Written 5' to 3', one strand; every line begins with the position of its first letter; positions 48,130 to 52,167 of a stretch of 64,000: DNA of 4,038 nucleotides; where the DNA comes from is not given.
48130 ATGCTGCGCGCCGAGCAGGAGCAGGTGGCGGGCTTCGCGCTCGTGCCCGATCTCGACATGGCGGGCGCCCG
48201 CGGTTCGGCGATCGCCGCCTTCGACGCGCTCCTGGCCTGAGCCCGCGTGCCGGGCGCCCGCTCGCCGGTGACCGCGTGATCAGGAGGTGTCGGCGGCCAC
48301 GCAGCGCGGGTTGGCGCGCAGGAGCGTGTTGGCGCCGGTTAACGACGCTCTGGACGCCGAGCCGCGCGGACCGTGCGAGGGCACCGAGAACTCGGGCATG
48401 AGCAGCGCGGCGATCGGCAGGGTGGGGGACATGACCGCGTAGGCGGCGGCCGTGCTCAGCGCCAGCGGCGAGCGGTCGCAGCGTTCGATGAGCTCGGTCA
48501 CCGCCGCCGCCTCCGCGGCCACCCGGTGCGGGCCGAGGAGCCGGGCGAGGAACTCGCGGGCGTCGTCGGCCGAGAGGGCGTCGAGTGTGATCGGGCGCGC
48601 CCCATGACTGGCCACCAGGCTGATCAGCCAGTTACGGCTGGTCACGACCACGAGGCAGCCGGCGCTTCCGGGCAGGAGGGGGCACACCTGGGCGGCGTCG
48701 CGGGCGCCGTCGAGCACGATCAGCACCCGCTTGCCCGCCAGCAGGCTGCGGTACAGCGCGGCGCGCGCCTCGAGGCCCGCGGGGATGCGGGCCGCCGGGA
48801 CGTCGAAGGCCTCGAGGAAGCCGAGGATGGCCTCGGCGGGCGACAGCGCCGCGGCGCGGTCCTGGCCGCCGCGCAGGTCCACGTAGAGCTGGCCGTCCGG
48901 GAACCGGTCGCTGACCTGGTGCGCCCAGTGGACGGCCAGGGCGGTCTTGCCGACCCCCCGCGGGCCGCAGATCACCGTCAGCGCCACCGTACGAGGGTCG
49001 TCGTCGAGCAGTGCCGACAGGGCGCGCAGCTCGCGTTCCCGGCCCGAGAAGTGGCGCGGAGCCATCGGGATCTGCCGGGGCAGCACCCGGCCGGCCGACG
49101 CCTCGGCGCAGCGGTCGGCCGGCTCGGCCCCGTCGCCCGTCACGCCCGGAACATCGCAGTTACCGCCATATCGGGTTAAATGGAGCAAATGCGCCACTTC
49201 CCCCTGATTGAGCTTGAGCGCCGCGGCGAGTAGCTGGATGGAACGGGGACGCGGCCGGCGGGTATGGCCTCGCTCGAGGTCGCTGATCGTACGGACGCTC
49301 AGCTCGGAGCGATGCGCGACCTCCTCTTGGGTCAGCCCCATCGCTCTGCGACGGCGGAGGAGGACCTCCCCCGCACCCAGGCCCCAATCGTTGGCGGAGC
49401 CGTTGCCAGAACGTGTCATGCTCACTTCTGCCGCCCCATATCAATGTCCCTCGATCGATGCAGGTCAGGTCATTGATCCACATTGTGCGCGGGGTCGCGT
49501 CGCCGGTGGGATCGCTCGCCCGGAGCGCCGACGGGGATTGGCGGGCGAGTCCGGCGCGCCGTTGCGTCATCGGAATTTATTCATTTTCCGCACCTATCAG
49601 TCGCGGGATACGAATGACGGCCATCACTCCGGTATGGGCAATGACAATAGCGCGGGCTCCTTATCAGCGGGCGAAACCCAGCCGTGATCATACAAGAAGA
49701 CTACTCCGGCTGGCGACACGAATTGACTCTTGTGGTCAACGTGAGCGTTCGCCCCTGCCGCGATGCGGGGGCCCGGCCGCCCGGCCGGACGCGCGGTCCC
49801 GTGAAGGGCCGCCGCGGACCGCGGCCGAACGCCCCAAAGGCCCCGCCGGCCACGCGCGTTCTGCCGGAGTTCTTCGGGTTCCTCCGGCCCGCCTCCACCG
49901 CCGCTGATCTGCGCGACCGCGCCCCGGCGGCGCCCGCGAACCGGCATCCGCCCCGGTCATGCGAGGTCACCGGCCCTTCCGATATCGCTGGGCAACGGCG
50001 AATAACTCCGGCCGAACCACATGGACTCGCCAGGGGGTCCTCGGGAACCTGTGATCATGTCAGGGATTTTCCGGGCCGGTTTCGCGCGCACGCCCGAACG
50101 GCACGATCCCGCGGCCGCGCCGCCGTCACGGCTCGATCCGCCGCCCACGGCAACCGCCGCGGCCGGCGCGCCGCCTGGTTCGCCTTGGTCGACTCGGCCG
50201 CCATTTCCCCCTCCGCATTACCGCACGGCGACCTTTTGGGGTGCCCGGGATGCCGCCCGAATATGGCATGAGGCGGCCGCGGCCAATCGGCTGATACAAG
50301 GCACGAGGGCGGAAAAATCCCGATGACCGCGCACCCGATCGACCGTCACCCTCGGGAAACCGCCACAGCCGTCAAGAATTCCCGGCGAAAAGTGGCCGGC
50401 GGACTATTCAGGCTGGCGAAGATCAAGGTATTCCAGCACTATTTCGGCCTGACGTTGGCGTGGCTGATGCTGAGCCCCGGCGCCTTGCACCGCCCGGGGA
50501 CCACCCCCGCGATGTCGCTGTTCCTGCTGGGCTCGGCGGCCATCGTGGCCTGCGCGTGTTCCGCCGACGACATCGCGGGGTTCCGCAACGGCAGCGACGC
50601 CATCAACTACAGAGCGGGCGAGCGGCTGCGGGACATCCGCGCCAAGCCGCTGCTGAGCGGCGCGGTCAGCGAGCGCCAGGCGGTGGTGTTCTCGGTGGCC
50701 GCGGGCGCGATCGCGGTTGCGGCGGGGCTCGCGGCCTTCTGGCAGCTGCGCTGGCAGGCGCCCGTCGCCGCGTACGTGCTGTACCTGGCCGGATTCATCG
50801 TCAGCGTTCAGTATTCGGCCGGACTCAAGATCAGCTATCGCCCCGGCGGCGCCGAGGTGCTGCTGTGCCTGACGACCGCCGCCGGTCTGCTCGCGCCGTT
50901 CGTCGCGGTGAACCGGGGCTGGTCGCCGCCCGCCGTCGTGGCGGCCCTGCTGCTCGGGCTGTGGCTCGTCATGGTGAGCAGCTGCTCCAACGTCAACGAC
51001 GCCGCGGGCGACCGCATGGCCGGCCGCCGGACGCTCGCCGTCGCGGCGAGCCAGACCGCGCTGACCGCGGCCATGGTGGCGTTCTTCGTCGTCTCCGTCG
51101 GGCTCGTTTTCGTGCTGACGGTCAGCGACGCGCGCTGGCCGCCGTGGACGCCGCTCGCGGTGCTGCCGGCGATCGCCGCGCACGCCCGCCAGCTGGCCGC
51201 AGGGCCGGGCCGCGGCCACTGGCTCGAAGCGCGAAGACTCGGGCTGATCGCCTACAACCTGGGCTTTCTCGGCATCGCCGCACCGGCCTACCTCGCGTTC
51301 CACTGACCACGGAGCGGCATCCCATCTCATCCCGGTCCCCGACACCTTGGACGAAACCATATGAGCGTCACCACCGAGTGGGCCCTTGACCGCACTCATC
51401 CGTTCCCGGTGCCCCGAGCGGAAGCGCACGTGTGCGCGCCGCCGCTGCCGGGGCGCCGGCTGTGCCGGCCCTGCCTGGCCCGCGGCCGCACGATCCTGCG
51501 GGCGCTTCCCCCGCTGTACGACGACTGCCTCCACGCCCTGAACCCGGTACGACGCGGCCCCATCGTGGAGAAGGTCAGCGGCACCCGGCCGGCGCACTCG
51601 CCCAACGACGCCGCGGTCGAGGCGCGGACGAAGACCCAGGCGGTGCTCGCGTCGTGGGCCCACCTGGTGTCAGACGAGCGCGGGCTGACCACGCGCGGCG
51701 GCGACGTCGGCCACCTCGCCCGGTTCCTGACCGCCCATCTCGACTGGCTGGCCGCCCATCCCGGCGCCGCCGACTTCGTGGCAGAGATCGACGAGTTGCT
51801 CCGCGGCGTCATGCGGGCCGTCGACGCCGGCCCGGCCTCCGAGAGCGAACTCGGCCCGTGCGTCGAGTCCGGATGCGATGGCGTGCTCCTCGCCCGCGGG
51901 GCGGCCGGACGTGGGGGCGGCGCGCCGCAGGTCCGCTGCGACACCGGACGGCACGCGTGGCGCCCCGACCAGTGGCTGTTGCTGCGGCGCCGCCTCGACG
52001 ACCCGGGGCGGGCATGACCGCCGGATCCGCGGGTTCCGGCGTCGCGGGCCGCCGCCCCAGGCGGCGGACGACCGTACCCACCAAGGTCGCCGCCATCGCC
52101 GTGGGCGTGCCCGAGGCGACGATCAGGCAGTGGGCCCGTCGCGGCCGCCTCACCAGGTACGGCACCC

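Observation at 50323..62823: Cryptic terpenoid/prenylation-type cluster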

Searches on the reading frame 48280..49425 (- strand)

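Call 5: search_protein_families(library=pfam, proteins=[window:48280-49425:-], max_evalue=0.01)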
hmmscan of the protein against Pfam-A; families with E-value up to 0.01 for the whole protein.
window:48280-49425:- (381 aa): 10 families
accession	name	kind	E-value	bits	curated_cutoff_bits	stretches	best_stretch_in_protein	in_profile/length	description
PF01381.28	HTH_3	-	2.8e-11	43.7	23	1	24-72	3-50/55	Helix-turn-helix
PF00931.28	NB-ARC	-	2.1e-09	37.5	23.5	1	136-328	8-203/248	NB-ARC domain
PF13560.12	HTH_31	-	2.9e-08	34.3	27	1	20-80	4-64/64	Helix-turn-helix domain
PF13191.12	AAA_16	-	3.6e-08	34.5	32.6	1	126-240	2-140/167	AAA ATPase domain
PF13401.12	AAA_22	-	1.7e-05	25.6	27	1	149-241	7-93/130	AAA domain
PF01637.24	ATPase_2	-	2.3e-05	24.8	33.2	1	126-182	1-54/225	ATPase domain predominantly from Archaea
PF13481.12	AAA_25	-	0.00028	21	27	1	127-177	13-65/195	AAA domain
PF13413.12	HTH_25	-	0.00053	20.2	24.6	1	22-55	2-35/62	Helix-turn-helix domain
PF05729.18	NACHT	-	0.0028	18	26.7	1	150-247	3-97/167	NACHT domain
PF13443.12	HTH_26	-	0.0039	17.8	22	0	26-76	6-56/63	Cro/C1-type HTH DNA-binding domain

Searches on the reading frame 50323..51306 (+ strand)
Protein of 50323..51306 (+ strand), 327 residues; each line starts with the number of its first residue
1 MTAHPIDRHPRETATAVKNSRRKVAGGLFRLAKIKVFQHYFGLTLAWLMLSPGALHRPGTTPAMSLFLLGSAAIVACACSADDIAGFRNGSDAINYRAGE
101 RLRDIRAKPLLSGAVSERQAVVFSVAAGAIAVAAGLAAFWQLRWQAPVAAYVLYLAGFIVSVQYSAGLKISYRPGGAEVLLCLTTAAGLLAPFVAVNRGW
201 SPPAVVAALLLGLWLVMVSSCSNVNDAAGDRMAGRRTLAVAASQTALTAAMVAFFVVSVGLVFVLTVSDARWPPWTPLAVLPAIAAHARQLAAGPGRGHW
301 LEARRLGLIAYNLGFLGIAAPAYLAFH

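Call 5: search_protein_families(library=pfam, proteins=[window:50323-51306:+], max_evalue=0.01)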
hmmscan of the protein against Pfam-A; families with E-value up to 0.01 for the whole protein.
window:50323-51306:+ (327 aa): 1 family
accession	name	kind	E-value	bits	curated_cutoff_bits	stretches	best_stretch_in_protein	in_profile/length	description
PF01040.23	UbiA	-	2.4e-20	73.3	34.2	1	48-291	9-231/250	UbiA prenyltransferase family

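Call 10: search_protein_families(library=ncbifam, proteins=[window:50323-51306:+], max_evalue=0.01)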
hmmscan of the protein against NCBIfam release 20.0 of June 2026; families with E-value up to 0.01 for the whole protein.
window:50323-51306:+ (327 aa): 8 families
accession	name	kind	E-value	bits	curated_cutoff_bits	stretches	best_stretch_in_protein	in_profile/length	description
TIGR01474.1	ubiA_proteo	equivalog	8e-08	32.1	275.45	1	60-287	39-244/282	4-hydroxybenzoate octaprenyltransferase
NF009523.0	PRK12884.1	equivalog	1.3e-07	31.1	269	1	107-322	71-277/279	prenyltransferase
TIGR02235.1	menA_cyano-plnt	equivalog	7.5e-07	28.7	225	1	118-284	78-241/285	2-carboxy-1,4-naphthoquinone phytyltransferase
NF009526.0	PRK12888.1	equivalog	2.1e-06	27.4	364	1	106-286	87-257/301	4-hydroxybenzoate octaprenyltransferase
NF041584.1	MqnP_SCO4491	exception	6.8e-06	26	420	1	106-283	75-242/285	menaquinone biosynthesis prenyltransferase MqnP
NF004617.0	PRK05951.1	equivalog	2.7e-05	23.5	239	1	105-281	87-258/306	prenyltransferase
NF004749.0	PRK06080.1-1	equivalog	5.3e-05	22.5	277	1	120-283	105-264/311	1,4-dihydroxy-2-naphthoate polyprenyltransferase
NF004751.0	PRK06080.1-3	equivalog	0.00017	21.2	264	1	66-294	49-265/296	1,4-dihydroxy-2-naphthoate polyprenyltransferase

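Call 66: search_solved_structures(query=window:50323-51306:+, max_evalue=0.01)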
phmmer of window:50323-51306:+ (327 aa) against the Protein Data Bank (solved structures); distinct sequences matched with E-value up to 0.01: 0.

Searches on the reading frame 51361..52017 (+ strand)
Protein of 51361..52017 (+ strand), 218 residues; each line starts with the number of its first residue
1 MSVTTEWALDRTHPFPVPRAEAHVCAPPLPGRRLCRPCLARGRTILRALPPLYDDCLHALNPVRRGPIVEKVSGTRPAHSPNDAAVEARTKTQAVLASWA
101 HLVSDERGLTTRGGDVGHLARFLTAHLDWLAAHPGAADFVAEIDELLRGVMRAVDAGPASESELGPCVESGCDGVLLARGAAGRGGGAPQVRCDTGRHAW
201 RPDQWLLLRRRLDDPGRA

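Call 5: search_protein_families(library=pfam, proteins=[window:51361-52017:+], max_evalue=0.01)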
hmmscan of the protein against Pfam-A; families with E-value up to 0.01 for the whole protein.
window:51361-52017:+ (218 aa): 0 families

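Call 10: search_protein_families(library=ncbifam, proteins=[window:51361-52017:+], max_evalue=0.01)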
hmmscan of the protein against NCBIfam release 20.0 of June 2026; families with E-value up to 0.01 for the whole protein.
window:51361-52017:+ (218 aa): 0 families

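Call 11: search_protein_families(library=pfam, proteins=[window:51361-52017:+], max_evalue=1)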
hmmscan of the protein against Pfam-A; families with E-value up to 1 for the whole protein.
window:51361-52017:+ (218 aa): 0 families

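Call 47: search_protein_families(library=phrogs, proteins=[window:51361-52017:+], max_evalue=0.1)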
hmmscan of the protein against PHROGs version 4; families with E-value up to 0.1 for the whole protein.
window:51361-52017:+ (218 aa): 3 families
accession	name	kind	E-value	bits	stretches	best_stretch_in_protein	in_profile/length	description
phrog_908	-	unknown function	2.2e-18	67.4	1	16-203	48-239/361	-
phrog_1467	-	unknown function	1.2e-16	62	1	32-215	20-216/226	-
phrog_12885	-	unknown function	0.0023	18.5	1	83-161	51-130/203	-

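Call 56: search_protein_representatives(protein=window:51361-52017:+)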
Query: 218 residues. Proteins with E-value up to 0.001 (for the whole library): 690; up to 1e-10: 329; up to 1e-30: 13. The best 150 are listed.
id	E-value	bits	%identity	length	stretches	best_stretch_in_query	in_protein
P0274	1.3e-87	309.7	67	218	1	1-217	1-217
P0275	5.5e-66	239.0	57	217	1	10-214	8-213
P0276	4.8e-39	150.8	42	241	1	5-213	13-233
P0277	1.0e-35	139.9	48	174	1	48-213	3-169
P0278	7.8e-35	137.0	45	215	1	30-213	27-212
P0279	3.3e-34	135.0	40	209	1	27-218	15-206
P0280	1.0e-33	133.4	41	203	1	39-213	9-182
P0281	4.6e-33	131.2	45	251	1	31-214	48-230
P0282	6.2e-33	130.8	42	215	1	32-217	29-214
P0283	1.4e-32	129.7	48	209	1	22-212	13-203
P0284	6.7e-32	127.4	46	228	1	27-214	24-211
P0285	7.6e-31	124.0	46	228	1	33-217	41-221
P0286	9.0e-31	123.7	44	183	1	44-212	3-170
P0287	1.4e-30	123.1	46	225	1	25-211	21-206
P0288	1.6e-30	122.9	47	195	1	49-217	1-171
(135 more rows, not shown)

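Call 83: search_dna_similar(query=window:51361-52017:+, collection=phages, mode=protein, max_rows=12, max_evalue=0.001)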
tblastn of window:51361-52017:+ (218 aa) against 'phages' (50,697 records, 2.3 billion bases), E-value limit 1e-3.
No match.

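Call 84: search_dna_similar(query=window:51361-52017:+, collection=plasmids, mode=protein, max_rows=12, max_evalue=0.001)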
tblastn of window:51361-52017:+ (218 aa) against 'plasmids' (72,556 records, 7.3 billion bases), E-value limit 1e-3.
Records with a match: 39; places in all: 41; records where one place covers at least 80% of the query: 0.
Best place of each record, by identity: <60% 39.
By first word of the organism name: Streptomyces 38; Nonomuraea 1.
By predicted mobility (MOB-suite, as given by PLSDB): non-mobilizable 35; mobilizable 4.
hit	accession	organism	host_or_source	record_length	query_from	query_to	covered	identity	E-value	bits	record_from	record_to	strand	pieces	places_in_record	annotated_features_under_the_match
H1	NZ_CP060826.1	Streptomyces genisteinicus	whole organism,leaf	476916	46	205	73%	40.6%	1e-17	88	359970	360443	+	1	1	hypothetical protein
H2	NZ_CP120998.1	Streptomyces sp. Mut1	-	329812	46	205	73%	39.9%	2e-15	82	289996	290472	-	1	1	OvmZ protein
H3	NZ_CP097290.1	Streptomyces durmitorensis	whole organism,soil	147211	49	205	72%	40.0%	2e-18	91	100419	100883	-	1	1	OvmZ protein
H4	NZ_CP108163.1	Streptomyces sp. NBC_00158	-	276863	46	214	78%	36.3%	2e-17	87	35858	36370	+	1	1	hypothetical protein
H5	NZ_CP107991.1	Streptomyces canus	-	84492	46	205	73%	38.0%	1e-10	67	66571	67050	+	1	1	hypothetical protein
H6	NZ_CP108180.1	Streptomyces canus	-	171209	46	205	73%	38.0%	1e-10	67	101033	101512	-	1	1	hypothetical protein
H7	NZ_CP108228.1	Streptomyces canus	-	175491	46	205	73%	38.0%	1e-10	67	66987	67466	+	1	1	hypothetical protein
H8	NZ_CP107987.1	Streptomyces canus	-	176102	46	205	73%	38.0%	1e-10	67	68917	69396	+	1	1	hypothetical protein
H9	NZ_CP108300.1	Streptomyces canus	-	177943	46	205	73%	38.0%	1e-10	67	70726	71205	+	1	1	hypothetical protein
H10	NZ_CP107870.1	Streptomyces sp. NBC_00490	-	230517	46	205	73%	37.4%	4e-16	84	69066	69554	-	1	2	hypothetical protein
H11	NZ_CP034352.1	Streptomyces sp. W1SF4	-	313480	46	214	78%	34.5%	5e-16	83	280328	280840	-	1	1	hypothetical protein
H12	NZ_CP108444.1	Streptomyces sp. NBC_01276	-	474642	46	205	73%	36.4%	2e-11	70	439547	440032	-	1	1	hypothetical protein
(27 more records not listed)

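Call 88: get_annotated_region(hit=H3, flank=4000)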
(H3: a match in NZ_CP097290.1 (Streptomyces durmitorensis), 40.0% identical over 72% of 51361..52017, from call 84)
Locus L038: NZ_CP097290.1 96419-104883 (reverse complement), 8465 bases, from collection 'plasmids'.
description: Streptomyces durmitorensis strain MS405 plasmid p1, complete sequence
organism: Streptomyces durmitorensis (NCBI taxid 319947)
taxonomy: Bacteria; Actinomycetota; Actinomycetes; Kitasatosporales; Streptomycetaceae; Streptomyces; Streptomyces durmitorensis
host: -; source: whole organism,soil; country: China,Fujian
typing (MOB-suite, as given by PLSDB): non-mobilizable; replicon rep_cluster_1910
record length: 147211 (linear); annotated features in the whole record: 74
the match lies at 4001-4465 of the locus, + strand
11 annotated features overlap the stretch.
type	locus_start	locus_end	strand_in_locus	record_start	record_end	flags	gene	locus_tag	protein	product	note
CDS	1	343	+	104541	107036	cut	-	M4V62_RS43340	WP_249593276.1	FkbM family methyltransferase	-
CDS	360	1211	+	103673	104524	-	-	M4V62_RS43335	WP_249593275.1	3-hydroxyacyl-CoA dehydrogenase NAD-binding domain-containing protein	GO:0006631 - fatty acid metabolic process [Evidence IEA]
CDS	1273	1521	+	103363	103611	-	-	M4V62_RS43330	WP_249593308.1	phosphopantetheine-binding protein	-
CDS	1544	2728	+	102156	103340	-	-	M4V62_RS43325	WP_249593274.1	acyl-CoA dehydrogenase family protein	-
CDS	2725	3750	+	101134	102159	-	-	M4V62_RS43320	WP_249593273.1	HAD-IIIC family phosphatase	-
CDS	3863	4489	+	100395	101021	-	-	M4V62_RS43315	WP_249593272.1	OvmZ protein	-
CDS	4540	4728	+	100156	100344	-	-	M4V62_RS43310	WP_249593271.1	helix-turn-helix domain-containing protein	-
CDS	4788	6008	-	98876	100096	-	-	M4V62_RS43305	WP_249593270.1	cytochrome P450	-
CDS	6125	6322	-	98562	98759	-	-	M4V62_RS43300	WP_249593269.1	ferredoxin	-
CDS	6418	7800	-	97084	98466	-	-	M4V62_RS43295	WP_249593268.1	NAD(P)/FAD-dependent oxidoreductase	-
CDS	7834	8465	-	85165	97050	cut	-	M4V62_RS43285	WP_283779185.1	type I polyketide synthase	-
